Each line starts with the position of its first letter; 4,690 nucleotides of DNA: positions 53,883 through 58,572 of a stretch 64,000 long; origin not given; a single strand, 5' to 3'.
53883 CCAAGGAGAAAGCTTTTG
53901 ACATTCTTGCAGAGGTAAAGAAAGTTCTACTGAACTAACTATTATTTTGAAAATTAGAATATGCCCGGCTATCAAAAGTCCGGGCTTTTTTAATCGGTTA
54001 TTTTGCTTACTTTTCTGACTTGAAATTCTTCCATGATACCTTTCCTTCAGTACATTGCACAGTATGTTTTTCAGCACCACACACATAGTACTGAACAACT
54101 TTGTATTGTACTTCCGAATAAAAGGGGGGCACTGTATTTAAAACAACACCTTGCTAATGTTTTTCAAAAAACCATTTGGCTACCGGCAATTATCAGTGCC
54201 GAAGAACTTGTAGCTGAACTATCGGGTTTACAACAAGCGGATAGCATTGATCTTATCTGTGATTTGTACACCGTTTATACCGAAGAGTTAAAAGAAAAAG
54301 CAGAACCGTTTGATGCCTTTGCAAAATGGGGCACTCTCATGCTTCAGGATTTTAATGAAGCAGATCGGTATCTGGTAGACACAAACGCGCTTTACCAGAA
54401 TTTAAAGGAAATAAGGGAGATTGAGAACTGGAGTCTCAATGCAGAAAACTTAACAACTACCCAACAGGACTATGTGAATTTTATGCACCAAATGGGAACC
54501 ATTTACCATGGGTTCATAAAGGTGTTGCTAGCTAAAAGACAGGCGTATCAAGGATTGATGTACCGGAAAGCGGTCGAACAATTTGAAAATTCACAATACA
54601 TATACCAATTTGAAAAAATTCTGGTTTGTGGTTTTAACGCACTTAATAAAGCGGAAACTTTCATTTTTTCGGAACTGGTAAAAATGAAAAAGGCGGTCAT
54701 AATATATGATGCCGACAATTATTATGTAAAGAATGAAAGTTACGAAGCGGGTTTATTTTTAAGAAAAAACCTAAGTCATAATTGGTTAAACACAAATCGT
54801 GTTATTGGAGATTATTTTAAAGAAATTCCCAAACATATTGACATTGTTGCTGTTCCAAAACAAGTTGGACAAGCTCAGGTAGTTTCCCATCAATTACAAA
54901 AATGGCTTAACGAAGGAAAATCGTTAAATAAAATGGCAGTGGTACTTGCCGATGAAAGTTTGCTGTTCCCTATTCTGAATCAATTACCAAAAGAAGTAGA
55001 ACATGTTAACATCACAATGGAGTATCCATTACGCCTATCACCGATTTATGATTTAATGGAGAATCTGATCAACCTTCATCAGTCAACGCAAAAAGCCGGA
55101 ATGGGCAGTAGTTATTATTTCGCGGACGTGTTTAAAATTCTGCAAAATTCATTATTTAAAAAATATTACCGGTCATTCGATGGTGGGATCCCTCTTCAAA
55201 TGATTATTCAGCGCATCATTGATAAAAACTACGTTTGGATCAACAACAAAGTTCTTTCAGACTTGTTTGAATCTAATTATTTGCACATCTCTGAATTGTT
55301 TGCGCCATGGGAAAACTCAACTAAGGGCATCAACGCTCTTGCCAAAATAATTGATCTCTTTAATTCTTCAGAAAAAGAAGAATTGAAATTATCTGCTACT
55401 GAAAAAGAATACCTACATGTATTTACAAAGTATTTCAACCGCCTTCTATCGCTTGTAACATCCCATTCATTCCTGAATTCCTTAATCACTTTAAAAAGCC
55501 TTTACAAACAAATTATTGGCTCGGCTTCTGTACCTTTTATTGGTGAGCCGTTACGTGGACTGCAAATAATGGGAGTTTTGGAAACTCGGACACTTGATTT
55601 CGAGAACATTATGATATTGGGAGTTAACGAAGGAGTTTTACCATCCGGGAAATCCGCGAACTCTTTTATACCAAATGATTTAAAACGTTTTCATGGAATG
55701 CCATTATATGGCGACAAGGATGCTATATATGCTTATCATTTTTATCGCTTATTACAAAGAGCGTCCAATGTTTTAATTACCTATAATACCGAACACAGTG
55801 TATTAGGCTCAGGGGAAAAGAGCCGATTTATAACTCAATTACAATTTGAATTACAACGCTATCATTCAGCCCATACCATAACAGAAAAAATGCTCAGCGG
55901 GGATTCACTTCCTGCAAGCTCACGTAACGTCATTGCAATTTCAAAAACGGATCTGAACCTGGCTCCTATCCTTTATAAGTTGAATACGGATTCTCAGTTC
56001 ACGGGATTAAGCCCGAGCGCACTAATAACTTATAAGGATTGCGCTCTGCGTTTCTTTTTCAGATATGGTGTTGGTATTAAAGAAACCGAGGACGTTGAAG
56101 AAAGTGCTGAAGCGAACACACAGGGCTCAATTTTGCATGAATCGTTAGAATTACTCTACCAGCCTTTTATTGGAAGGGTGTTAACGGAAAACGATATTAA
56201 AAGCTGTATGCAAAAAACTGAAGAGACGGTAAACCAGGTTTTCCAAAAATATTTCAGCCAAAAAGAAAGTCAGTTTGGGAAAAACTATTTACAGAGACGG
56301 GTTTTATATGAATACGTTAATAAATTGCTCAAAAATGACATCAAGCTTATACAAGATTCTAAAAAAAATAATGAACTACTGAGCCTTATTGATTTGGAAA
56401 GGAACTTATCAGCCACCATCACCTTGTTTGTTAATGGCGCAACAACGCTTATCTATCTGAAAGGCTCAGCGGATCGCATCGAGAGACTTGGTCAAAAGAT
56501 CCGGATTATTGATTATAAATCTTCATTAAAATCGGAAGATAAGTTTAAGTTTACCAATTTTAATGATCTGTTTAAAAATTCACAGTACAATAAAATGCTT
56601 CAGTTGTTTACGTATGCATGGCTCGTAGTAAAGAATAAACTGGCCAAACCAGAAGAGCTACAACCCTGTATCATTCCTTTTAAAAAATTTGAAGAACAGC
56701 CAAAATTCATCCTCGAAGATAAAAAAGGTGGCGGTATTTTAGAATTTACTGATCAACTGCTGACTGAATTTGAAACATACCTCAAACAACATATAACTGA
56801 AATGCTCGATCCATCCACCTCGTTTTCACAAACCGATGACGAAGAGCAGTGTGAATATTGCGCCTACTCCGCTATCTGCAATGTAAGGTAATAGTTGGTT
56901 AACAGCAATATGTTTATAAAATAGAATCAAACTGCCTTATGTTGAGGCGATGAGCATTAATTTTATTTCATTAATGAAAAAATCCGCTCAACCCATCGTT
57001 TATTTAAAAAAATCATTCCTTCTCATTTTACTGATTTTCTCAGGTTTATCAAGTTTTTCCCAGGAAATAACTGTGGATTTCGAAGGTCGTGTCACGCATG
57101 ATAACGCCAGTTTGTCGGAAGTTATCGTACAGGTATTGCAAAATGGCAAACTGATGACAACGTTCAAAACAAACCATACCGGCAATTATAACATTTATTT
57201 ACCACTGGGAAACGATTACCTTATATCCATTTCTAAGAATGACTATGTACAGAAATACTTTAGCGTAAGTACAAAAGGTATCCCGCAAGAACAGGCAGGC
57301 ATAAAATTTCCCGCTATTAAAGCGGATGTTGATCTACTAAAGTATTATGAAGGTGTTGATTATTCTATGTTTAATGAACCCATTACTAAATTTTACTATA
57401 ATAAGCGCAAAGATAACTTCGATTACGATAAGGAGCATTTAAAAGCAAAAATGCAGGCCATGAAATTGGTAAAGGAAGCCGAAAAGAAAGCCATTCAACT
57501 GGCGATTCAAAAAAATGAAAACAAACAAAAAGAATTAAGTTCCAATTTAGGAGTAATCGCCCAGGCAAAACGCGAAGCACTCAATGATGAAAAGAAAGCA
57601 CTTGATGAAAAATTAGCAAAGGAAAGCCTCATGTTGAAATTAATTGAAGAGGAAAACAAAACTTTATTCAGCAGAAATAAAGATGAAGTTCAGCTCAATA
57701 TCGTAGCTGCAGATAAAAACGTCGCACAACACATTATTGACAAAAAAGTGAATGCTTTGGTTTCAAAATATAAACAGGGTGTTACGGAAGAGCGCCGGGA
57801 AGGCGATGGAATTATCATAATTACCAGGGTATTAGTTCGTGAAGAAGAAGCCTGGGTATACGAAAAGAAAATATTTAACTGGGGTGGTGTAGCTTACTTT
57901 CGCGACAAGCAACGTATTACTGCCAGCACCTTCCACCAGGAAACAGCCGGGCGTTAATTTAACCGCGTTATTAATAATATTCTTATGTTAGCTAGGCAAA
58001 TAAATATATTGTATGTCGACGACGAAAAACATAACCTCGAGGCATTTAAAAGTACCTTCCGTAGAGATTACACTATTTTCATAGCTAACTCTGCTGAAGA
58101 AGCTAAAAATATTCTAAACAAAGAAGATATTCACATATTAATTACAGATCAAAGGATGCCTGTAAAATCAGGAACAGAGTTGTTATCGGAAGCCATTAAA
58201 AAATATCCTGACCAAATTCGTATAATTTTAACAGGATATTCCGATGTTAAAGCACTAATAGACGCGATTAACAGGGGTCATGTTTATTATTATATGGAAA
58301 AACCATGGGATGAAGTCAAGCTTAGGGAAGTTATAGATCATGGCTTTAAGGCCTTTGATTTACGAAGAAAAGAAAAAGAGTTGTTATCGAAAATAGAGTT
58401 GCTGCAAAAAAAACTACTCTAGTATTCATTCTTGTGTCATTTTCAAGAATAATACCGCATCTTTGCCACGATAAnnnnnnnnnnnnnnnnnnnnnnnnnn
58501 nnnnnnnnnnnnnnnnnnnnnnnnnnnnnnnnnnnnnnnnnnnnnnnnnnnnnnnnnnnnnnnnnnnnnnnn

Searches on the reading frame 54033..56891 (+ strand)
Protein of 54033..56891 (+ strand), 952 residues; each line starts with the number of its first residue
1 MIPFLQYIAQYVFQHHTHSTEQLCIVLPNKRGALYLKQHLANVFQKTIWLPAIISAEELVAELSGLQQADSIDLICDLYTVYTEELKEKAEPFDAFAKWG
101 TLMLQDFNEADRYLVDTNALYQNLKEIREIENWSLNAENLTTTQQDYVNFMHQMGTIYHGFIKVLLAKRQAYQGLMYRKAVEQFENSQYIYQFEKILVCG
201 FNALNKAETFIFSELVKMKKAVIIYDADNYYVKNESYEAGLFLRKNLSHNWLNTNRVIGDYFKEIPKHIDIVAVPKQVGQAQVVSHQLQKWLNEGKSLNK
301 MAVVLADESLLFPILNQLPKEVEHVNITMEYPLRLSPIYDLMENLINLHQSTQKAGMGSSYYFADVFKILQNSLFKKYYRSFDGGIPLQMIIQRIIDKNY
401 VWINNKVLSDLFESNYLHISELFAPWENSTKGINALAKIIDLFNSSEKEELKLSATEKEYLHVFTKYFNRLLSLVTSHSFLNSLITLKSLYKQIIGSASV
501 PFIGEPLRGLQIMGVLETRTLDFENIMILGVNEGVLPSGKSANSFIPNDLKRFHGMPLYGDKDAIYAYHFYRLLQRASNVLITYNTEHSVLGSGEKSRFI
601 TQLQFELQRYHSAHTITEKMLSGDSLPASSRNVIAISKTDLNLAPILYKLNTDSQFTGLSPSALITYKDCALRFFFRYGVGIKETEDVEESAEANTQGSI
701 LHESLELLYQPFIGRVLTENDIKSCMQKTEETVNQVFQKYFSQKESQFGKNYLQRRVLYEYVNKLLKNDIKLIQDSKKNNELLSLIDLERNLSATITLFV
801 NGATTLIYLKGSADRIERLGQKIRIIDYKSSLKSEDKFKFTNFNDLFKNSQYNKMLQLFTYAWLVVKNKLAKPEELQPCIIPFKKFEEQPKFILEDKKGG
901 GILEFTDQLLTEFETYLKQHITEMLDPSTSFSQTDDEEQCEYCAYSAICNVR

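Call 57: search_protein_families(library=pfam, proteins=[window:54033-56891:+], max_evalue=0.001)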
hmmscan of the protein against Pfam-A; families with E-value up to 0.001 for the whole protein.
window:54033-56891:+ (952 aa): 1 family
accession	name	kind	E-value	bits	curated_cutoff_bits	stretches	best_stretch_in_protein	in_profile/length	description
PF12705.13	PDDEXK_1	-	1.2e-32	114.3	22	1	659-950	2-247/247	PD-(D/E)XK nuclease superfamily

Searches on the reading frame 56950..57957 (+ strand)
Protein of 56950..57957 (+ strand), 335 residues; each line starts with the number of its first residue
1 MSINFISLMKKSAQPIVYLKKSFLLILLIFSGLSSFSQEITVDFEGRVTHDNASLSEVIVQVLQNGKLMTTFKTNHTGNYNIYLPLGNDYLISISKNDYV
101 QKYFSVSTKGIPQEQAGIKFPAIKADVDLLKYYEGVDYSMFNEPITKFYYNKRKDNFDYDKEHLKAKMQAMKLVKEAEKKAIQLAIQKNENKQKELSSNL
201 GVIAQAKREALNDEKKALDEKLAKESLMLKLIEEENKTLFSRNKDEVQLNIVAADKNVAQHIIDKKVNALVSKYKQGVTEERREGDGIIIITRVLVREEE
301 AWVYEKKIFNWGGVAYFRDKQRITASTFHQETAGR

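Call 57: search_protein_families(library=pfam, proteins=[window:56950-57957:+], max_evalue=0.001)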
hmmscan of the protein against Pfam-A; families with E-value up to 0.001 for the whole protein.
window:56950-57957:+ (335 aa): 1 family
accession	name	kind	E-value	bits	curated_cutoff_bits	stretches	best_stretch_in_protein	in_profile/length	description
PF13620.12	CarboxypepD_reg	-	0.00055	20.7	32.3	1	45-105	3-65/82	Carboxypeptidase regulatory-like domain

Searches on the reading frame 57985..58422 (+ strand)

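Call 57: search_protein_families(library=pfam, proteins=[window:57985-58422:+], max_evalue=0.001)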
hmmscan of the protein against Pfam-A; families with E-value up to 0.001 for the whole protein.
window:57985-58422:+ (145 aa): 1 family
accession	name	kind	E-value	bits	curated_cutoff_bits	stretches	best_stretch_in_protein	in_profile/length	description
PF00072.30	Response_reg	-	1.8e-16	60.7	30.2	1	8-117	1-110/111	Response regulator receiver domain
